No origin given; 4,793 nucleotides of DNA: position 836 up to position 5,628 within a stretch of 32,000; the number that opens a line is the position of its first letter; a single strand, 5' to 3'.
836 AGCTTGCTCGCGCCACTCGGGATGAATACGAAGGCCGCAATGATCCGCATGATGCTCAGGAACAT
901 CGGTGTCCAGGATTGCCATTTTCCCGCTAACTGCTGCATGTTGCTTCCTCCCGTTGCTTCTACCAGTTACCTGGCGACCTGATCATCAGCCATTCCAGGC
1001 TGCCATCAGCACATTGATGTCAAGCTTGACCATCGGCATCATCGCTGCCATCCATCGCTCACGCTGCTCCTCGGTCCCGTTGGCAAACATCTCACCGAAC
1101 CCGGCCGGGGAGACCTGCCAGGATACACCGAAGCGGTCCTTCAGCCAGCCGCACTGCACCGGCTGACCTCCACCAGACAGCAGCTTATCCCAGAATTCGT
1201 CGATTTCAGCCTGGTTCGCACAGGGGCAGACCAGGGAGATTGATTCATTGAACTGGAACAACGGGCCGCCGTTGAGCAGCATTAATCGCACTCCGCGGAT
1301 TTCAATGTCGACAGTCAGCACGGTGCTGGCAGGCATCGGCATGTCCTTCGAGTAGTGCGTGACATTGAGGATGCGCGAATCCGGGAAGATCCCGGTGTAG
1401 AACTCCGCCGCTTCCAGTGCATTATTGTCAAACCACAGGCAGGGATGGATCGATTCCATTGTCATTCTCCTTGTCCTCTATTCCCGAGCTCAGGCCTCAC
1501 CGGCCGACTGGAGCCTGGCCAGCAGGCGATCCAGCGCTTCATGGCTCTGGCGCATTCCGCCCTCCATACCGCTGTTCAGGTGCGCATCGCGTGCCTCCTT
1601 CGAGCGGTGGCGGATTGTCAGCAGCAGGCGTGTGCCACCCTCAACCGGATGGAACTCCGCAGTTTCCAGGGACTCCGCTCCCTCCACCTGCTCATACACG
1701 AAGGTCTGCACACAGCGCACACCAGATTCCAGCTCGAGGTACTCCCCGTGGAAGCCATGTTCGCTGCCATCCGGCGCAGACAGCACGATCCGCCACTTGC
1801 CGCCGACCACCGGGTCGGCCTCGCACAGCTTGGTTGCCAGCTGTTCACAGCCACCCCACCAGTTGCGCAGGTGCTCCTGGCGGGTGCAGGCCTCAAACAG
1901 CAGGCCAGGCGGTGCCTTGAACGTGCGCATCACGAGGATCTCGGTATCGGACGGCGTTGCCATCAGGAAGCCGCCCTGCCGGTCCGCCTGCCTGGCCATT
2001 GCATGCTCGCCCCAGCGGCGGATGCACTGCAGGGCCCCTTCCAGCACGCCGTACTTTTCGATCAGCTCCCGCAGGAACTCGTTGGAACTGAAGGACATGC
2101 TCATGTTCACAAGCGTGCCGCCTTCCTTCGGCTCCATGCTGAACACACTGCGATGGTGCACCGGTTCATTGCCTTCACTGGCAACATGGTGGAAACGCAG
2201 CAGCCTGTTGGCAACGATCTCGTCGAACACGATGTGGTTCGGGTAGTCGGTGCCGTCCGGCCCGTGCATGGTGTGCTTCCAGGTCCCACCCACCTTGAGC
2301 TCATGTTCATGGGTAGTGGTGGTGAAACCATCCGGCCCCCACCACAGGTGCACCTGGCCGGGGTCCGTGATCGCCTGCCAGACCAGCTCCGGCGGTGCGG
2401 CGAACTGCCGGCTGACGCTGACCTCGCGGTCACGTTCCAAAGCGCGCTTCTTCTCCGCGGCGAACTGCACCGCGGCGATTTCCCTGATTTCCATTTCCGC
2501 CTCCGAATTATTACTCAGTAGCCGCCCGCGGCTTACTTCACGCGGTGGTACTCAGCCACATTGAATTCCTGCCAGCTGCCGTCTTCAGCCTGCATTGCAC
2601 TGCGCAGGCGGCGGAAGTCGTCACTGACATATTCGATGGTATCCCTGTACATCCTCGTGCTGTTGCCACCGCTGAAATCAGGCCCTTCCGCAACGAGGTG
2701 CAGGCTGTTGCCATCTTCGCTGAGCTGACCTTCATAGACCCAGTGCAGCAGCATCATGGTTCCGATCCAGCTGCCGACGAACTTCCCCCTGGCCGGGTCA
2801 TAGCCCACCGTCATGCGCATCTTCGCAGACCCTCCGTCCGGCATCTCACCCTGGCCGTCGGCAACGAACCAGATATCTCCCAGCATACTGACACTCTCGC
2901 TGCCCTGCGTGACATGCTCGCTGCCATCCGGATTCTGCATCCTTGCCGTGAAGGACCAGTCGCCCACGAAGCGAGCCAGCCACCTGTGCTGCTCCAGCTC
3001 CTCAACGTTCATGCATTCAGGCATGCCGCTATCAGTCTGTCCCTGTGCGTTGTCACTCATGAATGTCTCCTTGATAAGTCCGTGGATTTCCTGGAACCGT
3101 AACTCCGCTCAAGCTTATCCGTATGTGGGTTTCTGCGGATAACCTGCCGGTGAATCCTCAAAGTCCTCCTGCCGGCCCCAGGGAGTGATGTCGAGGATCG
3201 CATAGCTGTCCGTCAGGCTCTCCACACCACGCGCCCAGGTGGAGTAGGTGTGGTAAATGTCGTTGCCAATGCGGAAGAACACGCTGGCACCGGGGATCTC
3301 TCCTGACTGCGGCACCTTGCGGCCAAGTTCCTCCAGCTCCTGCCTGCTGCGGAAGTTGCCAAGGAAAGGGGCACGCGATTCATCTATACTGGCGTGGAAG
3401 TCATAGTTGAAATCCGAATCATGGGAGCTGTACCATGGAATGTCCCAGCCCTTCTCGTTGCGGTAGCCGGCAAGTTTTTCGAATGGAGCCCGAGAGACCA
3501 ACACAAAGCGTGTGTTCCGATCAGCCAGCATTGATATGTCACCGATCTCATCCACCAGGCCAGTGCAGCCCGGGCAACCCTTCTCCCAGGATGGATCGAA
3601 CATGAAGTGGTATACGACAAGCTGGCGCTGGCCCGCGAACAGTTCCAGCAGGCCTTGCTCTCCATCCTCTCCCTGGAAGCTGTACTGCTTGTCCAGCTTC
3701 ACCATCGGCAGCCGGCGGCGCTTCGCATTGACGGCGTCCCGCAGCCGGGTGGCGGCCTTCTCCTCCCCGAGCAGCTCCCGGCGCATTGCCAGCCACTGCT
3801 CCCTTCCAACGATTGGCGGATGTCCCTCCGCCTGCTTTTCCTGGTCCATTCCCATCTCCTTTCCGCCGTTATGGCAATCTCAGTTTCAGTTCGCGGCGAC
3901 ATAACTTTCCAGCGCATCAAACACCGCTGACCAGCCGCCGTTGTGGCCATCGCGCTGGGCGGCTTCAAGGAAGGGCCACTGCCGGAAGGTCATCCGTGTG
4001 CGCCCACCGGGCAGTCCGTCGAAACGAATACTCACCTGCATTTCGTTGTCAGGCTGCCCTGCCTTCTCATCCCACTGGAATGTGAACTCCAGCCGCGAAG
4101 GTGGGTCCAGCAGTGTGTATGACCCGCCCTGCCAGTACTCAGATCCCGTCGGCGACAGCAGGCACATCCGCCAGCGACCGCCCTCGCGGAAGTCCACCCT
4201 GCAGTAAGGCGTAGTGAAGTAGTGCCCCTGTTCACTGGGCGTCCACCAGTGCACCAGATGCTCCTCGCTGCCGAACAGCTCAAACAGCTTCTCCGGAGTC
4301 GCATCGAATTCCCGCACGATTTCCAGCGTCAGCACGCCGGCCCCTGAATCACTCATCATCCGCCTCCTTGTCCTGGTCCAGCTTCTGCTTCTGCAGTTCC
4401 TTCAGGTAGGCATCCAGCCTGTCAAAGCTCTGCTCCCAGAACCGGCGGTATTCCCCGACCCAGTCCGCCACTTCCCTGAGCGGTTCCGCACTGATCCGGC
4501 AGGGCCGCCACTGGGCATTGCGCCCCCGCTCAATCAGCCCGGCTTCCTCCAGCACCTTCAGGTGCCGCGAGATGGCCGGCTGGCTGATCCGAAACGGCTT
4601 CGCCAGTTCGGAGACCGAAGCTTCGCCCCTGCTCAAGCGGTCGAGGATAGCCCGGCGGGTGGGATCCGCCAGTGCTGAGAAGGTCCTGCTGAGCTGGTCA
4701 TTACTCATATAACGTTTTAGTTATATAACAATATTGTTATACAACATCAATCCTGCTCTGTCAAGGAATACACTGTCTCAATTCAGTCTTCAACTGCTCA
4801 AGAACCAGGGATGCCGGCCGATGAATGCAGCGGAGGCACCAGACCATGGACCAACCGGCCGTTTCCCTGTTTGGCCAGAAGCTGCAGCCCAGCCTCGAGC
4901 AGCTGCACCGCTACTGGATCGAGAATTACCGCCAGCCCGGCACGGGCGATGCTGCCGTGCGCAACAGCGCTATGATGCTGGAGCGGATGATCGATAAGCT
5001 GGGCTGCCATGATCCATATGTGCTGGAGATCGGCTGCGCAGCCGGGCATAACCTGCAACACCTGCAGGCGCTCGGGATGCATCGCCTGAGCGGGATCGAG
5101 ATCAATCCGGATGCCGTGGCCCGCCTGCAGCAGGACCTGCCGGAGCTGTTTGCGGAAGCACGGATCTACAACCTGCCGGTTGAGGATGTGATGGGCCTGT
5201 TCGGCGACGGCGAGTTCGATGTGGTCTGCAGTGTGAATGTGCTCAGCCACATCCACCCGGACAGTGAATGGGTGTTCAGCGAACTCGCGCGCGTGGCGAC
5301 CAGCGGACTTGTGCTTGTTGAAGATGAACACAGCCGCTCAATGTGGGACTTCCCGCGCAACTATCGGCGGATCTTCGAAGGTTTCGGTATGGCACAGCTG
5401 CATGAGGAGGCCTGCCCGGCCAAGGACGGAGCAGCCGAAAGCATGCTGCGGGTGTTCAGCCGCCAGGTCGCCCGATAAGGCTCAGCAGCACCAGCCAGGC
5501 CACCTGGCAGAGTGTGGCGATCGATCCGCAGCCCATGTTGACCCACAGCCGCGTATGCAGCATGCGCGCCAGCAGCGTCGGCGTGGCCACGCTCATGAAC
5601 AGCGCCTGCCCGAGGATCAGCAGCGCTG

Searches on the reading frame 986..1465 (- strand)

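Call 6: search_protein_families(library=pfam, proteins=[window:986-1465:-], max_evalue=0.001)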
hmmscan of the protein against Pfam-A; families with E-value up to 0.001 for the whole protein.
window:986-1465:- (159 aa): 1 family
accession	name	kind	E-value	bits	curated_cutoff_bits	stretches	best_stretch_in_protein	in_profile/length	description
PF06983.19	3-dmu-9_3-mt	-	3.2e-41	140.9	24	1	5-118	2-115/116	3-demethylubiquinone-9 3-methyltransferase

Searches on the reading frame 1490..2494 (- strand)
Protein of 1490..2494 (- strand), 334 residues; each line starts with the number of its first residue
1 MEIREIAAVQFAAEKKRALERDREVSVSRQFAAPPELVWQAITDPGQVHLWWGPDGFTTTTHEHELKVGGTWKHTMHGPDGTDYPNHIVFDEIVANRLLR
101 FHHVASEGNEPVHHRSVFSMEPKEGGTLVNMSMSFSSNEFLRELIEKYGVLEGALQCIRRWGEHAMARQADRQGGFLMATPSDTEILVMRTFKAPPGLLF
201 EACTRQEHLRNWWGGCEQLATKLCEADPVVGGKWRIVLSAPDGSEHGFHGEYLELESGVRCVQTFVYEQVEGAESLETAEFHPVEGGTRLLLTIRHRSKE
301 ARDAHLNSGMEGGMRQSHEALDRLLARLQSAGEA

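Call 6: search_protein_families(library=pfam, proteins=[window:1490-2494:-], max_evalue=0.001)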
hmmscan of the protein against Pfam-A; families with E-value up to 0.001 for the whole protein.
window:1490-2494:- (334 aa): 2 families
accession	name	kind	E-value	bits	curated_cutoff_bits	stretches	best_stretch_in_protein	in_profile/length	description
PF08327.17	AHSA1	-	9.3e-47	158.8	22.1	2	193-325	1-124/125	Activator of Hsp90 ATPase homolog 1-like protein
PF10604.15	Polyketide_cyc2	-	4.9e-16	59.7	27.4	2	24-144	3-121/142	Polyketide cyclase / dehydrase and lipid transport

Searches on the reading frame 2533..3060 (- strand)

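Call 6: search_protein_families(library=pfam, proteins=[window:2533-3060:-], max_evalue=0.001)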
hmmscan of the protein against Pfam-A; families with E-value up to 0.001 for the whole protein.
window:2533-3060:- (175 aa): 1 family
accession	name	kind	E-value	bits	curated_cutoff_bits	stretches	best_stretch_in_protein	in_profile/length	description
PF07617.17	DUF1579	-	9.9e-46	155.9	25.2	1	23-173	4-155/155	Protein of unknown function (DUF1579)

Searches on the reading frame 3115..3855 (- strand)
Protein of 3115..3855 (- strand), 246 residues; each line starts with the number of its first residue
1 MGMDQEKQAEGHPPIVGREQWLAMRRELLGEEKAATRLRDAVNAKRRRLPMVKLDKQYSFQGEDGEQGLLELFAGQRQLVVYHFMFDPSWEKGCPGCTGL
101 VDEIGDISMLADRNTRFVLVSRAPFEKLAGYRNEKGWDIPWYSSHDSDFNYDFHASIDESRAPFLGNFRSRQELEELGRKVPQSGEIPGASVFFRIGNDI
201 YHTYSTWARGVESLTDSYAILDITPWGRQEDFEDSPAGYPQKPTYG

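Call 6: search_protein_families(library=pfam, proteins=[window:3115-3855:-], max_evalue=0.001)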
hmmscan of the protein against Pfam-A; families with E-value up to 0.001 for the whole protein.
window:3115-3855:- (246 aa): 1 family
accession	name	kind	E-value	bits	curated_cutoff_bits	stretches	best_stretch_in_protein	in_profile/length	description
PF05988.18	DUF899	-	3.1e-80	269.4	27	1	12-232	3-212/224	Bacterial protein of unknown function (DUF899)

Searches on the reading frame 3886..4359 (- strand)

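Call 6: search_protein_families(library=pfam, proteins=[window:3886-4359:-], max_evalue=0.001)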
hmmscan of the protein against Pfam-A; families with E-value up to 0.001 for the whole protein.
window:3886-4359:- (157 aa): 1 family
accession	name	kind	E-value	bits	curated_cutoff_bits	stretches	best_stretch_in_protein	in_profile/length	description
PF08327.17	AHSA1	-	1.8e-25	90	22.1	1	19-154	1-124/125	Activator of Hsp90 ATPase homolog 1-like protein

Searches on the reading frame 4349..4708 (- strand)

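Call 6: search_protein_families(library=pfam, proteins=[window:4349-4708:-], max_evalue=0.001)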
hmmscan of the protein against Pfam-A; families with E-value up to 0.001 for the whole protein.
window:4349-4708:- (119 aa): 15 families
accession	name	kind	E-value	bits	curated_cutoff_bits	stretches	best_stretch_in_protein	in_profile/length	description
PF12840.13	HTH_20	-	3.9e-18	65.6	27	1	13-60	1-49/51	Helix-turn-helix domain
PF01022.26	HTH_5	-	1.2e-17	63.9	22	1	15-60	1-46/47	Bacterial regulatory protein, arsR family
PF12802.13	MarR_2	-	1.7e-09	38.1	27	1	20-65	9-56/61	MarR family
PF01047.28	MarR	-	2.6e-08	34.1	24.6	1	27-64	15-52/59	MarR family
PF13412.12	HTH_24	-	8.2e-08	32.1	21.9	1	15-60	2-48/48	Winged helix-turn-helix DNA-binding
PF25213.1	HVO_A0261_N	-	4.4e-06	26.9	35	1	16-62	11-57/86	HVO_A0261 N-terminal domain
PF21476.4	PF0610-like_N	-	0.00011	22.8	33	1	17-52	2-37/50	PF0610-like, N-terminal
PF08279.18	HTH_11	-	0.00011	22.5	25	1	18-59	2-44/55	HTH domain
PF25212.1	HVO_A0114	-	0.00013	22.1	27.6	1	13-66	19-73/84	HVO_A0114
PF13518.12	HTH_28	-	0.00017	22.1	25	1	18-58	2-41/52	Helix-turn-helix domain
PF09339.16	HTH_IclR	-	0.00017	21.7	22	1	21-61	8-50/52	IclR helix-turn-helix domain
PF01978.25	TrmB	-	0.00029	21.1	25.6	1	25-62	18-55/68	Sugar-specific transcriptional regulator TrmB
PF13545.12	HTH_Crp_2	-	0.00035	20.9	27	0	31-63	24-57/70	Crp-like helix-turn-helix domain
PF08220.18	HTH_DeoR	-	0.00087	19.4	21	0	25-64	9-49/57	DeoR-like helix-turn-helix domain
PF24035.1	DUF7344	-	0.001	19.9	27.8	0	10-37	1-28/76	Domain of unknown function (DUF7344)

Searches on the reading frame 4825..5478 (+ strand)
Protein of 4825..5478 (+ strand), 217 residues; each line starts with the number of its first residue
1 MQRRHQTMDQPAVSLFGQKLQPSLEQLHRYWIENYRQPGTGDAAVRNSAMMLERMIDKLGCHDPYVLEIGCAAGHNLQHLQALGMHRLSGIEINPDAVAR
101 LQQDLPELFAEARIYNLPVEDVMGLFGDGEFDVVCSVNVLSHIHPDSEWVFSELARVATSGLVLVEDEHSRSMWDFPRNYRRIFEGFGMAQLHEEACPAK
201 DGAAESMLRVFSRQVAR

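Call 6: search_protein_families(library=pfam, proteins=[window:4825-5478:+], max_evalue=0.001)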
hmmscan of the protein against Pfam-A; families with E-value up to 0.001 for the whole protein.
window:4825-5478:+ (217 aa): 6 families
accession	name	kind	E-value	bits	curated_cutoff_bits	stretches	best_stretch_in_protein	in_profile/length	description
PF08241.18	Methyltransf_11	-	1.7e-12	48.2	21.2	1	67-161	1-90/95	Methyltransferase domain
PF13649.12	Methyltransf_25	-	3.5e-12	47.3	27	1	66-160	1-95/97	Methyltransferase domain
PF13489.12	Methyltransf_23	-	1.1e-10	42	27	1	64-170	24-121/164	Methyltransferase domain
PF08242.18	Methyltransf_12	-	3.9e-10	40.8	30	1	67-161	1-95/98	Methyltransferase domain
PF13847.12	Methyltransf_31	-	2e-08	34.5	27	1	66-170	7-113/145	Methyltransferase domain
PF05401.17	NodS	-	0.00076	19.8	24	0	64-145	45-121/201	Nodulation protein S (NodS)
